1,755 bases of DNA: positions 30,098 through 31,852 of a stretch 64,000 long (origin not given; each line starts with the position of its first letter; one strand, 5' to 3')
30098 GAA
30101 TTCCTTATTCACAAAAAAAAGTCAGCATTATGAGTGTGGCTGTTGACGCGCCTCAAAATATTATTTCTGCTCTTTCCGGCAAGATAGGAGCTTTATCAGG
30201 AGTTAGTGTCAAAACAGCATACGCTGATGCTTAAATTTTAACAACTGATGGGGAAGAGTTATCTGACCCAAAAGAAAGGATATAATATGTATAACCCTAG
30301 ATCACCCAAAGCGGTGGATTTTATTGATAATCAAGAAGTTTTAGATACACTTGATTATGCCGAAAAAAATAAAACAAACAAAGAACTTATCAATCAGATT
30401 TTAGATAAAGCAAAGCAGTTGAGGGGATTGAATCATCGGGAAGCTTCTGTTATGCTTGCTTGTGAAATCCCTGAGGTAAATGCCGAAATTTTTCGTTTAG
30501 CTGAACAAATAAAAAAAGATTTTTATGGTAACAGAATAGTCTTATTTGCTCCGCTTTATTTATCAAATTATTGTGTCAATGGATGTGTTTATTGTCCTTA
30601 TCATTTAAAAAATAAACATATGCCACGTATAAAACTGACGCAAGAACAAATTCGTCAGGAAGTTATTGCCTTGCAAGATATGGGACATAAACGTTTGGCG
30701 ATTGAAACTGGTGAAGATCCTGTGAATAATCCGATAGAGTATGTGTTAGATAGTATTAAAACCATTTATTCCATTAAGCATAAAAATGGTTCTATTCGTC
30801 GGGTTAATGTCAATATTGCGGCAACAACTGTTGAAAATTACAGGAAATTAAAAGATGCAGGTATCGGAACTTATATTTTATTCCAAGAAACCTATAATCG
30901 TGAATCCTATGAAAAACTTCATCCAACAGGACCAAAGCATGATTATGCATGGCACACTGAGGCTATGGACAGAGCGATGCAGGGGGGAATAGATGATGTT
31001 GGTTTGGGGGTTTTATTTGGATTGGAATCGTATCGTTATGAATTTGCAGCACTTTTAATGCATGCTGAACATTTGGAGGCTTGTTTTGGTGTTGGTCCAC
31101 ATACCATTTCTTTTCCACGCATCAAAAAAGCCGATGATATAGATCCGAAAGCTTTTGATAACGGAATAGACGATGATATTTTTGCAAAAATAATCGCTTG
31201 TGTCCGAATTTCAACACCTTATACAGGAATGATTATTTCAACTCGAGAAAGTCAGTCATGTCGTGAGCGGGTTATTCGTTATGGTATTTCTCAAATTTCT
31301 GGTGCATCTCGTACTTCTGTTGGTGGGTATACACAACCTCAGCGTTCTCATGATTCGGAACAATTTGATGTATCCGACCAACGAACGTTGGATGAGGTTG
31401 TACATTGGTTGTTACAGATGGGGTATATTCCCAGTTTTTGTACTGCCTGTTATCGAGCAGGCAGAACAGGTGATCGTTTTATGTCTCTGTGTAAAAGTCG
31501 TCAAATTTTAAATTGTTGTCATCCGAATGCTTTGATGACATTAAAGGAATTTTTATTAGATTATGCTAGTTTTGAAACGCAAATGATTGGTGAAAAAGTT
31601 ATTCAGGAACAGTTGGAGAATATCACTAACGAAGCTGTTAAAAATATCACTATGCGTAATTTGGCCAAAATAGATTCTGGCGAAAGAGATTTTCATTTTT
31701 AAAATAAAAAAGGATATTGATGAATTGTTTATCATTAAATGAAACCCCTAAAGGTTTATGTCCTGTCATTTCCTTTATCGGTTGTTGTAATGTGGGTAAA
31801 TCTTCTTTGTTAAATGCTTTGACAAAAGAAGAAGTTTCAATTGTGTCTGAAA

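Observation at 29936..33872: [FeFe]-hydrogenase maturation operon (TM1266-like regulator, hydG, hydF, hydE) without hydA, in an alphaproteobacterium-like T4SS-bearing genome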

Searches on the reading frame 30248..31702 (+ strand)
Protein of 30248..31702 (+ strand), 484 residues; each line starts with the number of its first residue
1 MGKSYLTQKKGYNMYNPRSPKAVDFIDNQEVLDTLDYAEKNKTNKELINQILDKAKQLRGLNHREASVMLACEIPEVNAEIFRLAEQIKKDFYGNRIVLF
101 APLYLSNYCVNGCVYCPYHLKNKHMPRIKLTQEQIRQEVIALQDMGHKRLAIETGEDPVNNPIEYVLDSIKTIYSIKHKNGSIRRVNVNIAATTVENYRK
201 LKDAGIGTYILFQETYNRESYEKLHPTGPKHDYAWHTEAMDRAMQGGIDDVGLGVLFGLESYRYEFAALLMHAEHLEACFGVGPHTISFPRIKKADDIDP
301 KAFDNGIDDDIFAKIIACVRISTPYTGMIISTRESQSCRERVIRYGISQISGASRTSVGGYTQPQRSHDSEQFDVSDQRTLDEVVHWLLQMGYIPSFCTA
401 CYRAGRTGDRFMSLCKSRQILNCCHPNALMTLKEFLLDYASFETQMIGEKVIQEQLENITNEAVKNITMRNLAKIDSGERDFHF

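Call 3: search_protein_families(library=ncbifam, proteins=[window:30248-31702:+])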
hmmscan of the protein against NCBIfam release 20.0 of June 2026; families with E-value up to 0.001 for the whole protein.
window:30248-31702:+ (484 aa): 16 families
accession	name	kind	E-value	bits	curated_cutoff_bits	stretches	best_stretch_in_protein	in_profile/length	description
TIGR03955.1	rSAM_HydG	equivalog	2e-274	910.1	312.15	1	15-484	1-470/470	[FeFe] hydrogenase H-cluster radical SAM maturase HydG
TIGR02351.2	thiH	equivalog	5.4e-86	288.9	380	1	41-396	19-359/364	2-iminoacetate synthase ThiH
TIGR03910.1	pyrrolys_PylB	equivalog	9.3e-27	93.8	348.2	1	48-261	5-213/347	methylornithine synthase PylB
TIGR03956.1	rSAM_HydE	equivalog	5.8e-24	84.9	254.6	1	52-229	2-174/340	[FeFe] hydrogenase H-cluster radical SAM maturase HydE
TIGR04158.1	rSAM_MIA_synth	equivalog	4.6e-16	58.6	400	1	88-380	49-346/368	3-methyl-2-indolic acid synthase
NF005609.0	PRK07360.1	equivalog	1.9e-09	36.8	426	1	43-175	3-137/374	7,8-didemethyl-8-hydroxy-5-deazariboflavin synthase subunit CofH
TIGR03551.1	F420_cofH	equivalog_domain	3.8e-08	32.6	374.1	1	76-175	14-114/345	5-amino-6-(D-ribitylamino)uracil--L-tyrosine 4-hydroxyphenyl transferase CofH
TIGR03699.1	menaquin_MqnC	equivalog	9.6e-08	31.2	428.1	1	79-206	18-154/342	cyclic dehypoxanthinyl futalosine synthase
TIGR03700.1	mena_SCO4494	equivalog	1.7e-06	27.2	434.55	1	79-174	26-122/351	aminofutalosine synthase MqnE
NF006687.0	PRK09234.1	equivalog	2.5e-05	22.6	1018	1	27-165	457-597/849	bifunctional FO biosynthesis protein CofGH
TIGR00423.1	TIGR00423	subfamily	3.3e-05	23.3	260.25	1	105-175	11-80/310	CofH family radical SAM protein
NF045502.1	variant_rSAM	domain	4.3e-05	22.6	125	1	111-241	144-281/357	radical SAM protein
TIGR02668.1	moaA_archaeal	equivalog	6.8e-05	22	325.25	1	103-257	14-157/303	GTP 3',8-cyclase MoaA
TIGR00539.1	hemN_rel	equivalog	0.00012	21.3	205.4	1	108-261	9-163/361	radical SAM family heme chaperone HemW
NF004884.0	PRK06245.1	equivalog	0.00015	20.7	209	1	104-171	20-96/340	7,8-didemethyl-8-hydroxy-5-deazariboflavin synthase subunit CofG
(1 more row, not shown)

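Call 4: search_protein_families(library=pfam, proteins=[window:30248-31702:+])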
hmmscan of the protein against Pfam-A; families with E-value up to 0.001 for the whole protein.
window:30248-31702:+ (484 aa): 2 families
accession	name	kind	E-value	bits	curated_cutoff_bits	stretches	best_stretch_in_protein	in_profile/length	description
PF04055.27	Radical_SAM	-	1.1e-16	61.9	29.5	1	105-256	3-149/166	Radical SAM superfamily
PF06968.18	BATS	-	8.6e-16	58.3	22.2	1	288-393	1-87/88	Biotin and Thiamin Synthesis associated domain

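Call 8: find_encoding_contigs(protein=window:30248-31702:+, flank=10000, max_places=6)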
Protein window:30248-31702:+ (484 aa): no gene with exactly this product is on record in the collection.

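Call 9: find_homologous_proteins(query=window:30248-31702:+, max_evalue=1e-50)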
Query window:30248-31702:+ (484 aa): 8000 proteins with E <= 1e-50 among 8000 candidates; the best 120 are listed.
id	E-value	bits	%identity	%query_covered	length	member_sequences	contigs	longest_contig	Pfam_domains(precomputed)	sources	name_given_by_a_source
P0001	0.0e+0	1110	99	100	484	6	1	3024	PF04055.28,PF06968.19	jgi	jgi:2-iminoacetate synthase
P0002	0.0e+0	1054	-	-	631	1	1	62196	PF04055.28,PF06968.19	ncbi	ncbi:MAG: [FeFe] hydrogenase H-cluster radical SAM maturase HydG [Roseburia hominis]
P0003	0.0e+0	1040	-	-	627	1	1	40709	PF04055.28,PF06968.19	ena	-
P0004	0.0e+0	1013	92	97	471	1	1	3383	PF04055.28,PF06968.19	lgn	-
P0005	0.0e+0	1013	92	97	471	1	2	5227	PF04055.28,PF06968.19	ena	-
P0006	1.0e-297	1005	91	97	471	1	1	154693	PF04055.28,PF06968.19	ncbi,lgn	-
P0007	1.7e-297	1004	-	-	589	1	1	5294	PF04055.28,PF06968.19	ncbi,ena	-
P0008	1.2e-295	998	90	97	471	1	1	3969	PF04055.28,PF06968.19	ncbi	-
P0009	1.3e-294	995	90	97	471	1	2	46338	PF04055.28,PF06968.19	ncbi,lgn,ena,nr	ncbi:MAG: [FeFe] hydrogenase H-cluster radical SAM maturase HydG [Alphaproteobacteria bacterium]|nr:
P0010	3.9e-294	993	90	97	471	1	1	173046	PF04055.28,PF06968.19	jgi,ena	-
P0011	1.5e-293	991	90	97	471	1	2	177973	PF04055.28,PF06968.19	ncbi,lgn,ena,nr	ncbi:MAG: [Alphaproteobacteria bacterium]|nr:[FeFe] hydrogenase H-cluster radical SAM maturase HydG 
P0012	1.5e-286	968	87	97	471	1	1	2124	PF04055.28,PF06968.19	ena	-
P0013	1.8e-273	925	83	97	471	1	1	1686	PF04055.28,PF06968.19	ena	-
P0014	1.1e-267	906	82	97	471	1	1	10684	PF04055.28,PF06968.19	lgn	-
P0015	1.7e-267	906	81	97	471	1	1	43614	PF04055.28,PF06968.19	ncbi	-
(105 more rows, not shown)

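Call 12: find_related_loci(query=window:30248-31702:+, collection=genome_contigs, flank=10000)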
Query window:30248-31702:+ (484 aa) in genome_contigs; peptide patterns used: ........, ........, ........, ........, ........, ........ (x = any residue, [..] = any of these).
600 stretches matched a pattern (row limit reached: there are more); 593 encode a relative of the query (tblastn E <= 1e-3); the best 80 are kept; 80 distinct loci.
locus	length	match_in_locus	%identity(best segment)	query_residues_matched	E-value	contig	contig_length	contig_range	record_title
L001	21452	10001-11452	91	1-484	0e+0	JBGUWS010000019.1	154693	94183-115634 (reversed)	MAG: Alphaproteobacteria bacterium isolate ruminal_MAG_71 ruminal_MAG_71_contig_0019, whole genome shotgun sequence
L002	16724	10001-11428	81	9-484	0e+0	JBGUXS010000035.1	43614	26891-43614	MAG: Alphaproteobacteria bacterium isolate ruminal_MAG_496 ruminal_MAG_496_contig_0035, whole genome shotgun sequence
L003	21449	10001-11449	80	2-484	0e+0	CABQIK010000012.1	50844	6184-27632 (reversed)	MAG TPA_asm: uncultured Alphaproteobacteria bacterium isolate MGYG-HGUT-00610 genome assembly, contig: GUT_GENOME018669_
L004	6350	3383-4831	80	2-484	0e+0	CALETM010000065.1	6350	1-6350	MAG TPA_asm: uncultured Alphaproteobacteria bacterium isolate ERR2619727_bin.69_CONCOCT_v1.1_MAG genome assembly, contig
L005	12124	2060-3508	77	3-484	0e+0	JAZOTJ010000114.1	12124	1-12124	MAG: Clostridia bacterium isolate T1900045539_YK20190233.MAGScoT_cleanbin_000017 SGB_7790_k141_1207012, whole genome sho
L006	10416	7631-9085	76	5-484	0e+0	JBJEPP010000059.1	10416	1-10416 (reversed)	MAG: Acutalibacteraceae bacterium isolate LOHA07_bin.003 NODE_2404_length_10416_cov_9.073835, whole genome shotgun seque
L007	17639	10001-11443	78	4-484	0e+0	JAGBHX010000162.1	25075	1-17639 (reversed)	MAG: Clostridia bacterium isolate RGIG9134 Water_deer_Rectum.Co__c1429211, whole genome shotgun sequence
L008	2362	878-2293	77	14-484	0e+0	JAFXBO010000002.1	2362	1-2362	MAG: Clostridia bacterium isolate RGIG6266 Sheep_Rectum-3__c8403, whole genome shotgun sequence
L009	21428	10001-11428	76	8-484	0e+0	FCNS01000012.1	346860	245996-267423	Clostridiales bacterium CHKCI001 isolate CHKC1 genome assembly, contig: {contig12}, whole genome shotgun sequence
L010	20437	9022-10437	77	14-484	0e+0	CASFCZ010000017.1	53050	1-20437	uncultured Eubacteriales bacterium isolate CO.O54.metabat-bins.192 genome assembly, contig: CO.O54.metabat-bins.192.fa_k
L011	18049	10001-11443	77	4-484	0e+0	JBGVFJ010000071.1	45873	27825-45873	MAG: Acutalibacteraceae bacterium isolate fecal_MAG_393 fecal_MAG_393_contig_0071, whole genome shotgun sequence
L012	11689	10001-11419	78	9-481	0e+0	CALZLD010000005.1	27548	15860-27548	MAG: uncultured Clostridia bacterium isolate SRR3178347_bin.56_metaWRAP_v1.3_MAG genome assembly, contig: ERZ8974935.520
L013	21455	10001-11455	76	3-484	0e+0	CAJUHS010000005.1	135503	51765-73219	MAG TPA_asm: uncultured Oscillospiraceae bacterium isolate MGBC137711 genome assembly, contig: MGBC137711.5, whole genom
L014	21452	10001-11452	75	2-484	0e+0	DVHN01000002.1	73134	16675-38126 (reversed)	MAG TPA_asm: Candidatus Fimimorpha faecalis isolate ChiW13-3771 ChiW13__C1699_L73134_SRR5514886, whole genome shotgun se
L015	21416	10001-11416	76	13-484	0e+0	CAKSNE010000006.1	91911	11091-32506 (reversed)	MAG: uncultured Eubacteriales bacterium isolate REFINED_METABAT215_TOP10_CONTIGS_1500_ASSEMBLY_K77_MERGED__Hadza_MoBio_h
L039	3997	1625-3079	74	2-484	0e+0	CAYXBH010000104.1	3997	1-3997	MAG TPA_asm: uncultured Azospirillum sp. isolate SRP141132_co3_342 genome assembly, contig: NODE_23186_length_3997_cov_5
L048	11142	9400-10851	74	2-484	0e+0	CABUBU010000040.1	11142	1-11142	MAG TPA_asm: uncultured Azospirillum sp. isolate MGYG-HGUT-03859 genome assembly, contig: GUT_GENOME246211_40, whole gen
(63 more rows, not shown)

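Call 44: search_solved_structures(query=window:30248-31702:+, show_alignments=2, max_evalue=1e-20)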
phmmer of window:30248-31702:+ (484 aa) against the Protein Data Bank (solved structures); distinct sequences matched with E-value up to 1e-20: 3.
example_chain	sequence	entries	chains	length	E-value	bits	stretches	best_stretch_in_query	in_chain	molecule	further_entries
4wcx_A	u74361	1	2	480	3.8e-171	572.9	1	14-484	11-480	Biotin and thiamin synthesis associated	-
4rtb_A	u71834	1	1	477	6e-109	367.9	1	40-440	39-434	HydG protein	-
7pd1_A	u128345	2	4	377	2e-54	188.1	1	79-397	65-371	Thiazole biosynthesis protein ThiH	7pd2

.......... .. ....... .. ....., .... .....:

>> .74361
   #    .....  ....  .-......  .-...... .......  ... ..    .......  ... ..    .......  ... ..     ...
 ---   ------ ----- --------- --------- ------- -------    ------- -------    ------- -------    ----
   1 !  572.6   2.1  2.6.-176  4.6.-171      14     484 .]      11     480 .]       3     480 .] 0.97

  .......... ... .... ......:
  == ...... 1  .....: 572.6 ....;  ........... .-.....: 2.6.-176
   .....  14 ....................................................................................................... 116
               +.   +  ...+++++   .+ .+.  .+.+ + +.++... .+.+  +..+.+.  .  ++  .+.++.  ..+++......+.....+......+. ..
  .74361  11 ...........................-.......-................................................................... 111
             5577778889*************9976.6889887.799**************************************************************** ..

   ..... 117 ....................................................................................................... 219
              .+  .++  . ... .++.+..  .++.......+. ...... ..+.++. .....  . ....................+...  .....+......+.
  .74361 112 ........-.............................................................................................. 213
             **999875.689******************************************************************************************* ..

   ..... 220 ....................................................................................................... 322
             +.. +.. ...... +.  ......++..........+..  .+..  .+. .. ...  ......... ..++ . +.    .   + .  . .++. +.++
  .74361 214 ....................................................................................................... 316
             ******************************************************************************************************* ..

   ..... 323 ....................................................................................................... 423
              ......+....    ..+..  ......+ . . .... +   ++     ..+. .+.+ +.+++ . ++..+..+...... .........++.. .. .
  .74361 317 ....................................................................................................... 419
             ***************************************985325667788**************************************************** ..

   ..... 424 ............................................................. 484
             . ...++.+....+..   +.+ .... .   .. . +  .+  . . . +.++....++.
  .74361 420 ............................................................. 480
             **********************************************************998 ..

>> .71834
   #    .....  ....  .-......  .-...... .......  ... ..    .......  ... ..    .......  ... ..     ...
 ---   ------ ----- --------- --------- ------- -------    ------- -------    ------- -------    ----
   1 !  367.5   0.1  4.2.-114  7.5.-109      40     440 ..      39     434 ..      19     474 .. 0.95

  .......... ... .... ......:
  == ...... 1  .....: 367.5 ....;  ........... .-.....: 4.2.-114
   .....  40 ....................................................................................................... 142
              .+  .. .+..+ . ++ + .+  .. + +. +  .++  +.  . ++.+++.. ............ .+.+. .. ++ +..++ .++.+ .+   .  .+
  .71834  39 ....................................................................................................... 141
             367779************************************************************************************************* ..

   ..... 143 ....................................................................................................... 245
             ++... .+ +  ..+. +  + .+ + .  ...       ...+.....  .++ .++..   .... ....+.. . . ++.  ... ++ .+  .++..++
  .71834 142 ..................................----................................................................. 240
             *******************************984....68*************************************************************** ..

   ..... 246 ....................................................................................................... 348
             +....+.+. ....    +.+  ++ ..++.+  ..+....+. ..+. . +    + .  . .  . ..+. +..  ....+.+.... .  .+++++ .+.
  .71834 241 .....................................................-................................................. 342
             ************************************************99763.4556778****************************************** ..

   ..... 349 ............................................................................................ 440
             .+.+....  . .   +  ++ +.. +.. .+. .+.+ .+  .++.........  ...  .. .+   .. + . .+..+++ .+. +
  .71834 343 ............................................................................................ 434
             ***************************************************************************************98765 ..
